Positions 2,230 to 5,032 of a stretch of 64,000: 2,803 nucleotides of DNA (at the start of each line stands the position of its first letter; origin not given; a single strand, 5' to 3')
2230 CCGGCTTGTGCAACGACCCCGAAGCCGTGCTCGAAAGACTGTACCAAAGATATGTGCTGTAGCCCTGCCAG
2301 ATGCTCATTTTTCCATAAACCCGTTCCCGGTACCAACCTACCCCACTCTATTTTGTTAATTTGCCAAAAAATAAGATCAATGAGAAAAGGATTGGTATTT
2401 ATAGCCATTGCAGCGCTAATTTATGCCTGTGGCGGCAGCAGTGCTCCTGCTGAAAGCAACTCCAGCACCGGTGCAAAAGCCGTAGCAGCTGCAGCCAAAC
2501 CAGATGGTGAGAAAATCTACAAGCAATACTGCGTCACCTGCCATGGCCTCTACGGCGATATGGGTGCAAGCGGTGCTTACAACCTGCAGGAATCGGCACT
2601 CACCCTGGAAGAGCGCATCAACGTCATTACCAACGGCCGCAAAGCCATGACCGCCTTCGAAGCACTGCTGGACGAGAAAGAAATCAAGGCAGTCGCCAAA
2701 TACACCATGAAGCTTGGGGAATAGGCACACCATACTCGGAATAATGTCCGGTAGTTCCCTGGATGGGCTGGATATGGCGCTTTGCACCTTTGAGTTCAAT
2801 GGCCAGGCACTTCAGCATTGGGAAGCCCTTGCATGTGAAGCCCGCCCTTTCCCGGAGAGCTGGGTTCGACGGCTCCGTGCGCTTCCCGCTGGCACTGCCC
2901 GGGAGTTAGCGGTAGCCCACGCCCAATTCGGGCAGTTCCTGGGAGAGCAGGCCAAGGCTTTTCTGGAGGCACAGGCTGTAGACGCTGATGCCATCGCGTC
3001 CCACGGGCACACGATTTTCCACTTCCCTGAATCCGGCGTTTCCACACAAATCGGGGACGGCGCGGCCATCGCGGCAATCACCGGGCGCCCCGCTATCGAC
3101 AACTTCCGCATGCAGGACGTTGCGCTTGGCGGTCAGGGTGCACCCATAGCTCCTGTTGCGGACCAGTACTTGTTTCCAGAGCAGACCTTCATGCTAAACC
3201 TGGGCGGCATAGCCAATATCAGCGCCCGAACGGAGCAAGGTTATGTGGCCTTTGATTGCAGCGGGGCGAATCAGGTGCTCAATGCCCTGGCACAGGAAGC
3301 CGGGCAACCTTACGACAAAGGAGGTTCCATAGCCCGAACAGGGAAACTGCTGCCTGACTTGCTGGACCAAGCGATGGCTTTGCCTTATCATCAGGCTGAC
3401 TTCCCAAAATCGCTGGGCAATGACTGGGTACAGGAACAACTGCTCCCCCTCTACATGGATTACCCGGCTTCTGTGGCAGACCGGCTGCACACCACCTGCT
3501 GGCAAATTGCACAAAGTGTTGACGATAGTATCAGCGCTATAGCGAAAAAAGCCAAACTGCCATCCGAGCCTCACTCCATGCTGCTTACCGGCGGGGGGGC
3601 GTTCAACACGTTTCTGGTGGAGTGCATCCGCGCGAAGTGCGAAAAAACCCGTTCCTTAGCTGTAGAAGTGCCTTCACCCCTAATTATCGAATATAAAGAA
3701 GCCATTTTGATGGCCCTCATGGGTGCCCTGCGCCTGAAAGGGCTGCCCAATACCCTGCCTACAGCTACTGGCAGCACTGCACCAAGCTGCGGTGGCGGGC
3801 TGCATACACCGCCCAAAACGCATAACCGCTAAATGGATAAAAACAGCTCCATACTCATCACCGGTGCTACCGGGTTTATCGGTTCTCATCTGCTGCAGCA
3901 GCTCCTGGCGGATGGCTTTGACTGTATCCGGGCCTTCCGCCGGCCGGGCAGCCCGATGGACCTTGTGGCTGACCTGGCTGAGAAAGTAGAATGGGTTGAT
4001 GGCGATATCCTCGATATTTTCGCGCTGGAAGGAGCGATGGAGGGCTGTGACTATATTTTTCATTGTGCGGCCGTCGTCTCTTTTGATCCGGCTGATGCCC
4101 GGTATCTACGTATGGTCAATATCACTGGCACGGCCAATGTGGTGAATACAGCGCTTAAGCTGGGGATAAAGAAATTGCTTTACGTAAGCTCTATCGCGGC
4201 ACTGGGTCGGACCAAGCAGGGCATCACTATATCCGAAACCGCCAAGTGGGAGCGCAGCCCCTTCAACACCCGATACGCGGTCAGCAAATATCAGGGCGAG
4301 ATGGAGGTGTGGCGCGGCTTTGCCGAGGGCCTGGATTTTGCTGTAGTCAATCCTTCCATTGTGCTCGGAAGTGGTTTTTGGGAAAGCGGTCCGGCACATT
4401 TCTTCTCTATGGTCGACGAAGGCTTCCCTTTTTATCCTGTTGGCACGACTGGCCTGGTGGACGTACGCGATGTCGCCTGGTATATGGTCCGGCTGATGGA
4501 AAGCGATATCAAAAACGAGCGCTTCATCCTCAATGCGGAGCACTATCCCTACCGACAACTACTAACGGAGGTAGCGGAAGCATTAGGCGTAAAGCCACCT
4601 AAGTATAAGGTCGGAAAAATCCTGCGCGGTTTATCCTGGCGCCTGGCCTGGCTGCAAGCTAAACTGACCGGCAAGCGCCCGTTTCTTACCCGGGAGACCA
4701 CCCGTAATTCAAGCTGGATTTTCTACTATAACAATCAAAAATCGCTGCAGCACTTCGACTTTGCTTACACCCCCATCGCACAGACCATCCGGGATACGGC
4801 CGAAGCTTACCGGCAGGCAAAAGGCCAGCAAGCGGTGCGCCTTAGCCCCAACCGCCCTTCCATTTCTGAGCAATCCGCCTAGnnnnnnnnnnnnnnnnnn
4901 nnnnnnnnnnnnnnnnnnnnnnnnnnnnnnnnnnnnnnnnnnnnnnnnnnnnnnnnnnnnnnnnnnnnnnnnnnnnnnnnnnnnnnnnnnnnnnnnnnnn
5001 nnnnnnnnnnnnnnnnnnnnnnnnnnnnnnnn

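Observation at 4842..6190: Chryseobasin-type MNIO RiPP pair whose precursor carries a lipoprotein signal and an extra cysteine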

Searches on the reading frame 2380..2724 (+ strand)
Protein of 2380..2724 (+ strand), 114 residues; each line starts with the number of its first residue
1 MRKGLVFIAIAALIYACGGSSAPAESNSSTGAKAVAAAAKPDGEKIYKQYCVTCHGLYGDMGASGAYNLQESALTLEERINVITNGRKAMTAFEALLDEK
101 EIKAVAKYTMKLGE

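Call 41: search_protein_families(library=pfam, proteins=[window:2380-2724:+], max_evalue=0.001)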
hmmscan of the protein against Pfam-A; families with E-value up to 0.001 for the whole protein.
window:2380-2724:+ (114 aa): 2 families
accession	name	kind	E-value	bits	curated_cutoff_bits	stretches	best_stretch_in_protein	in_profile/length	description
PF13442.11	Cytochrome_CBB3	-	3.2e-15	56.7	27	1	40-108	3-67/68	Cytochrome C oxidase, cbb3-type, subunit III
PF00034.26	Cytochrom_C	-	0.00017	23.3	21.3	0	42-108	3-85/90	Cytochrome c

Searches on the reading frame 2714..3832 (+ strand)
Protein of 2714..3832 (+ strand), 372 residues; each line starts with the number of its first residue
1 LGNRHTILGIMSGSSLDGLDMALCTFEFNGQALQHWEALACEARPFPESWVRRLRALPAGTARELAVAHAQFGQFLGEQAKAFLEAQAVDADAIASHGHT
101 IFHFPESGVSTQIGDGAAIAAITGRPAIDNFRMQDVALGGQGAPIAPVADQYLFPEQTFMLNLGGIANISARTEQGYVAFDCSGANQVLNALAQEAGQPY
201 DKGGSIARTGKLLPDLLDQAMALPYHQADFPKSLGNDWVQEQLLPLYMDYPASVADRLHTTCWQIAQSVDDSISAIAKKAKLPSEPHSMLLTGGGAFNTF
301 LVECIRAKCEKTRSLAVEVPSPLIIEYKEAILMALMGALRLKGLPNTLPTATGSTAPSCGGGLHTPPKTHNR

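Call 3: search_protein_families(library=pfam, proteins=[window:2714-3832:+], max_evalue=0.01)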
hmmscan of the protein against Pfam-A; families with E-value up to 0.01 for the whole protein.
window:2714-3832:+ (372 aa): 1 family
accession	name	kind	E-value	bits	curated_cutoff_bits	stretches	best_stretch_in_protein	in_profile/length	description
PF03702.20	AnmK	-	2.3e-60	205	24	1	7-361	3-362/367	Anhydro-N-acetylmuramic acid kinase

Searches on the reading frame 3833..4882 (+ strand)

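Call 3: search_protein_families(library=pfam, proteins=[window:3833-4882:+], max_evalue=0.01)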
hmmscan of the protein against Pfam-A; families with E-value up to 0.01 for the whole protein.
window:3833-4882:+ (349 aa): 9 families
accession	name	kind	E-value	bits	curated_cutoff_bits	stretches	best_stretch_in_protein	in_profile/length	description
PF01370.27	Epimerase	-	2.7e-29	102.7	20.9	1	7-224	1-227/240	NAD dependent epimerase/dehydratase family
PF07993.18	NAD_binding_4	-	5.2e-22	78.7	20.1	1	9-184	1-210/258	Male sterility protein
PF01073.25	3Beta_HSD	-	3.9e-20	72.5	22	1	8-159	1-157/280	3-beta hydroxysteroid dehydrogenase/isomerase family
PF13460.12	NAD_binding_10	-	6.5e-17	62.4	27.2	1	11-177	1-146/184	NAD(P)H-binding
PF16363.11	GDP_Man_Dehyd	-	1.5e-15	57.9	27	1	8-156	1-161/332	GDP-mannose 4,6 dehydratase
PF02719.21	Polysacc_synt_2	-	2.3e-11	43.9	20.2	1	7-120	1-128/293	Polysaccharide biosynthesis protein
PF04321.23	RmlD_sub_bind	-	1.7e-10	40.9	27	1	6-179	2-153/287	RmlD substrate binding domain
PF05368.20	NmrA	-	1.1e-06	28.9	27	1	4-123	2-110/298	NmrA-like family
PF08659.16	KR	-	0.00086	19.7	22.6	1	6-124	2-140/180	KR domain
